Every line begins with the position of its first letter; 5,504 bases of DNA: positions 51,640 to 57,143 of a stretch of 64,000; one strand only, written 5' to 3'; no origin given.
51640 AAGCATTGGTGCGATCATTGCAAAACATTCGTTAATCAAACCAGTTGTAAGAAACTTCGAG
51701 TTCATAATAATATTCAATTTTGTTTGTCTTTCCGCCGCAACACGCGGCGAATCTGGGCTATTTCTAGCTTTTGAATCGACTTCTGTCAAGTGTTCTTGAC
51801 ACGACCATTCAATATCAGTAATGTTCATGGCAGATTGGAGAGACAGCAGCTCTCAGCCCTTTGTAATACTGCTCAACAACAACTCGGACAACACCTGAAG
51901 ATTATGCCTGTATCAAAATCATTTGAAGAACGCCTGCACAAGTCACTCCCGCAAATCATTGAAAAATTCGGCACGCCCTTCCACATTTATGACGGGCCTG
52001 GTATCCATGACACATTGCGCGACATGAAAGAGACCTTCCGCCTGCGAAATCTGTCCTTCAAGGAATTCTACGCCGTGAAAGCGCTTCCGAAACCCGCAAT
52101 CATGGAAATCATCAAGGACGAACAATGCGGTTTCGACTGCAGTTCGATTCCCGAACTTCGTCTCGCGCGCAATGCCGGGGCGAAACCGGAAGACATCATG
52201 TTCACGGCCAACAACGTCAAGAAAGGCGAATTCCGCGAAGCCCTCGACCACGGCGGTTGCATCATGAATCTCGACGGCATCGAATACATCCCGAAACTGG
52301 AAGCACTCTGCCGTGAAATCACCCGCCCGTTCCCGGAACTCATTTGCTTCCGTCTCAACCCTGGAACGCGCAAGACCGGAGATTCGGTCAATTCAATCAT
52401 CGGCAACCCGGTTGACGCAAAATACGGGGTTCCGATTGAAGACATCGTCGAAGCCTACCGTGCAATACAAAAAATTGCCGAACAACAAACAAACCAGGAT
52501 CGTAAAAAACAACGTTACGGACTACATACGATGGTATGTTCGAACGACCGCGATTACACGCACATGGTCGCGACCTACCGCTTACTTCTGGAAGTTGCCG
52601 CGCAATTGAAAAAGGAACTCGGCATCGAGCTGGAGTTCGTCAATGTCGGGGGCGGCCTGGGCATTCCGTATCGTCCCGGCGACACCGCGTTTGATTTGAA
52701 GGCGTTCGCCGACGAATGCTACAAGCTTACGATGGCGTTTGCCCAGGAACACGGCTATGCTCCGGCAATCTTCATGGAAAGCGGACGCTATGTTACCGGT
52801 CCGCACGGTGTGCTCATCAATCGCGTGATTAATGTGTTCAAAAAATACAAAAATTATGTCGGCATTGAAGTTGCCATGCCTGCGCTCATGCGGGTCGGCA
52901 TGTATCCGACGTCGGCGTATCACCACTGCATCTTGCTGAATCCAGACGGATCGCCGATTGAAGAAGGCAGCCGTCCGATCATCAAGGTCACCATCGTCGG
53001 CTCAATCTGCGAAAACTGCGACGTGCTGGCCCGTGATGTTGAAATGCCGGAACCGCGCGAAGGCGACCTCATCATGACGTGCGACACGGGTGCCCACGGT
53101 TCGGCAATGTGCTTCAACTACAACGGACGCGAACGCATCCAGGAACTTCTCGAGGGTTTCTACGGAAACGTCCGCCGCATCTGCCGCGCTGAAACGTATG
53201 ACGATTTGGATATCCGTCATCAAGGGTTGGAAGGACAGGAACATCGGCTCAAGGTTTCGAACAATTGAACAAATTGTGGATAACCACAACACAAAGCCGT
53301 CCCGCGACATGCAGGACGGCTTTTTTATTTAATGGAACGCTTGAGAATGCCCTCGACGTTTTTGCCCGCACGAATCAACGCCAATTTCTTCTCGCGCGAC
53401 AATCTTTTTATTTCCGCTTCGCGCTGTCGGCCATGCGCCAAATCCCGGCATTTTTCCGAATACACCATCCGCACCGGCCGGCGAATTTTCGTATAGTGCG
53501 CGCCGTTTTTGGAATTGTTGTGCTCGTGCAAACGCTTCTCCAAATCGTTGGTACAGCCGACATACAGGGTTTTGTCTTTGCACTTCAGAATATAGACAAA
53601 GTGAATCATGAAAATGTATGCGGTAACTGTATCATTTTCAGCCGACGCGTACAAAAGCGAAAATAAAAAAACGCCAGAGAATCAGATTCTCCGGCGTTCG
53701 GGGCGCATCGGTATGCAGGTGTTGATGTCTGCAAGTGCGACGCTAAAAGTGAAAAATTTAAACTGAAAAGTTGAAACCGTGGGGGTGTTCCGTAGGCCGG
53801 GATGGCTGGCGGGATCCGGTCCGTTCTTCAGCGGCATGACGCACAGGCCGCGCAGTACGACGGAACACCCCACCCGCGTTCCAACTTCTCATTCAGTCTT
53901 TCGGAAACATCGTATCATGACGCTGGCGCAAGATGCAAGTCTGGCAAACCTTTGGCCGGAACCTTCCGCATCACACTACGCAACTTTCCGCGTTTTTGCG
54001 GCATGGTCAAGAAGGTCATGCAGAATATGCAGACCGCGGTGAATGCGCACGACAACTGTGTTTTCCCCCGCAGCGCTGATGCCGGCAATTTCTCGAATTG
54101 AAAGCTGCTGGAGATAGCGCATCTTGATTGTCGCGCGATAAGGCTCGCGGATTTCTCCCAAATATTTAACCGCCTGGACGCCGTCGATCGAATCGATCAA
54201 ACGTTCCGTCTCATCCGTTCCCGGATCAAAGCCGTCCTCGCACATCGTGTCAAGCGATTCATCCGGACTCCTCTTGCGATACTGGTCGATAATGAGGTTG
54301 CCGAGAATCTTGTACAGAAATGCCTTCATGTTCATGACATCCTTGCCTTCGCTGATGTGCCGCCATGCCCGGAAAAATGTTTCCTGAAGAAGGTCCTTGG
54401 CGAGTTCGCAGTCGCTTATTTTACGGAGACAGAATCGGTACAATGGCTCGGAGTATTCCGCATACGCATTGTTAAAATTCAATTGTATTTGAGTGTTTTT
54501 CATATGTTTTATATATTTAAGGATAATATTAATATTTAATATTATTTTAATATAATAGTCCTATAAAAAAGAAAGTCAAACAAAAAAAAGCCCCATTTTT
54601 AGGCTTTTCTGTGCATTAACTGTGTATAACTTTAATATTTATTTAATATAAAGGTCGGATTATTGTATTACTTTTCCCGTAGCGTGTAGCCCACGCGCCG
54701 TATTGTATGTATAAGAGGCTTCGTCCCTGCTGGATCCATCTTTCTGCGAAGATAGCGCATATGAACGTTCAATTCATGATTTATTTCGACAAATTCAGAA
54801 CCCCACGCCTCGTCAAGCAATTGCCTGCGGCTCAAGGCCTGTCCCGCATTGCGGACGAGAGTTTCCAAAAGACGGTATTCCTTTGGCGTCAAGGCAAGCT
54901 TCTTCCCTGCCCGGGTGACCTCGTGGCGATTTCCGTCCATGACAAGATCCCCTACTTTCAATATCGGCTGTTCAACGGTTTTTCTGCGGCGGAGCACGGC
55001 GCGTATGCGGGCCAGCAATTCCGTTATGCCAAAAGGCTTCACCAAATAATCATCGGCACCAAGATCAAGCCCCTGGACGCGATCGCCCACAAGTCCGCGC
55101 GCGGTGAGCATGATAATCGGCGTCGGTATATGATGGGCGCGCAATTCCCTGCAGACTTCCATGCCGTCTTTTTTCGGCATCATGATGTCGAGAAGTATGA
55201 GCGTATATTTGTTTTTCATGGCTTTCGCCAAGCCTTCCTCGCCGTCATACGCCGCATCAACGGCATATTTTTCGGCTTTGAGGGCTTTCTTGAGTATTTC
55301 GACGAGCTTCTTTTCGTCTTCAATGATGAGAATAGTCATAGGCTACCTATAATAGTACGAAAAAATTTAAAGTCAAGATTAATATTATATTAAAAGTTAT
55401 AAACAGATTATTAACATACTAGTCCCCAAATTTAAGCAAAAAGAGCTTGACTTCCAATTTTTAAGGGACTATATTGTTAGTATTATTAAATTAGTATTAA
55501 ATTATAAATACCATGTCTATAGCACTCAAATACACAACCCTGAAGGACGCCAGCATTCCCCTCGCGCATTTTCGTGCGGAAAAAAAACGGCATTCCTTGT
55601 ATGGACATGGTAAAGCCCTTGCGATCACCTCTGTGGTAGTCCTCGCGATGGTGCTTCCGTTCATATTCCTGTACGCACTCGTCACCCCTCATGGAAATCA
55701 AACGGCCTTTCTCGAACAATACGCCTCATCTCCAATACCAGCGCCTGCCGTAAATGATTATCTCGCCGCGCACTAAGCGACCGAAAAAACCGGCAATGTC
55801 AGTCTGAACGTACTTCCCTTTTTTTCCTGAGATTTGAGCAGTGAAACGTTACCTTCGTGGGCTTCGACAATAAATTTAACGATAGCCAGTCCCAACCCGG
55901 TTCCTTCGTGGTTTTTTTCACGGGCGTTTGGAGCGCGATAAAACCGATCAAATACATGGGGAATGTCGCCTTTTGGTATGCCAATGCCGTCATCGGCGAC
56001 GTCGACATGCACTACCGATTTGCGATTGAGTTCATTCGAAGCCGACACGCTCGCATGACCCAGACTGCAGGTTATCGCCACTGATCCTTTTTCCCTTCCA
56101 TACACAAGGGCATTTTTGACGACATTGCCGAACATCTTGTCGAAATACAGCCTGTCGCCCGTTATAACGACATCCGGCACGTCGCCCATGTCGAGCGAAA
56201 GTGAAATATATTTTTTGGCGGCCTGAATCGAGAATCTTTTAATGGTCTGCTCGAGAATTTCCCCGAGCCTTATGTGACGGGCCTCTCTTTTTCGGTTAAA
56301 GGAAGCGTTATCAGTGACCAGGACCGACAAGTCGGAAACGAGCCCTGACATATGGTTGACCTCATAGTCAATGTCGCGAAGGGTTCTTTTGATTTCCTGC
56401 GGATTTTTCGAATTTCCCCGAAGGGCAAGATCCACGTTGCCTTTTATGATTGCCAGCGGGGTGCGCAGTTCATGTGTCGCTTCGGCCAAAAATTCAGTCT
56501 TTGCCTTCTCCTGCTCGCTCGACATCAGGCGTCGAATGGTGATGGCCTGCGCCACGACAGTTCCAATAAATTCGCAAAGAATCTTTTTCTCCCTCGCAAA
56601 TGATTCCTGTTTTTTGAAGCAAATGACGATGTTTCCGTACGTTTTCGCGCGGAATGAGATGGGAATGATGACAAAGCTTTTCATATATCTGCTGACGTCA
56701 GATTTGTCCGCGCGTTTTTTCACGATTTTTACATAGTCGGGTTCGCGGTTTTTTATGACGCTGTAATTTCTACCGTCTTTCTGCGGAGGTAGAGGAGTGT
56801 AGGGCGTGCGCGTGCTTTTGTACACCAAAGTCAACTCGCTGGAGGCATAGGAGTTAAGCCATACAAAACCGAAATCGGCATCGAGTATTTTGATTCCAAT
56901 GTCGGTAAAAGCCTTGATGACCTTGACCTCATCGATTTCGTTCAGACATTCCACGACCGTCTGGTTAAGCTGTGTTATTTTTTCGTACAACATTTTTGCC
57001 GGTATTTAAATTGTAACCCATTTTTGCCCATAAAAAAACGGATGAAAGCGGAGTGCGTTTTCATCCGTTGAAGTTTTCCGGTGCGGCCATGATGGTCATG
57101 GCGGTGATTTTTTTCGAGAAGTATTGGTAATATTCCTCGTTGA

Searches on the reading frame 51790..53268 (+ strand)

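Call 44: search_protein_families(library=pfam, proteins=[window:51790-53268:+], max_evalue=0.00001)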
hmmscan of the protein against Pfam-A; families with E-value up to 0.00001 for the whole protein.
window:51790-53268:+ (492 aa): 2 families
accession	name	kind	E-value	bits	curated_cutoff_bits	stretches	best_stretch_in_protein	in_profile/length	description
PF02784.22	Orn_Arg_deC_N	-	1.4e-31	110.1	23.4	1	75-336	7-246/247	Pyridoxal-dependent decarboxylase, pyridoxal binding domain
PF00278.28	Orn_DAP_Arg_deC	-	1.9e-13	50.9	23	1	338-434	6-95/95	Pyridoxal-dependent decarboxylase, C-terminal sheet domain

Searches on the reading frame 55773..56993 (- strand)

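Call 44: search_protein_families(library=pfam, proteins=[window:55773-56993:-], max_evalue=0.00001)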
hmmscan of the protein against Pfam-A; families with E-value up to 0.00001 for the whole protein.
window:55773-56993:- (406 aa): 2 families
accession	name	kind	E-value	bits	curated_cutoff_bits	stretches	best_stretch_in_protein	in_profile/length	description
PF02518.31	HATPase_c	-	9.1e-24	84.5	26.4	1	280-402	2-109/111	Histidine kinase-, DNA gyrase B-, and HSP90-like ATPase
PF00512.31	HisKA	-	9e-13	48.5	26.9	1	164-222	1-57/66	His Kinase A (phospho-acceptor) domain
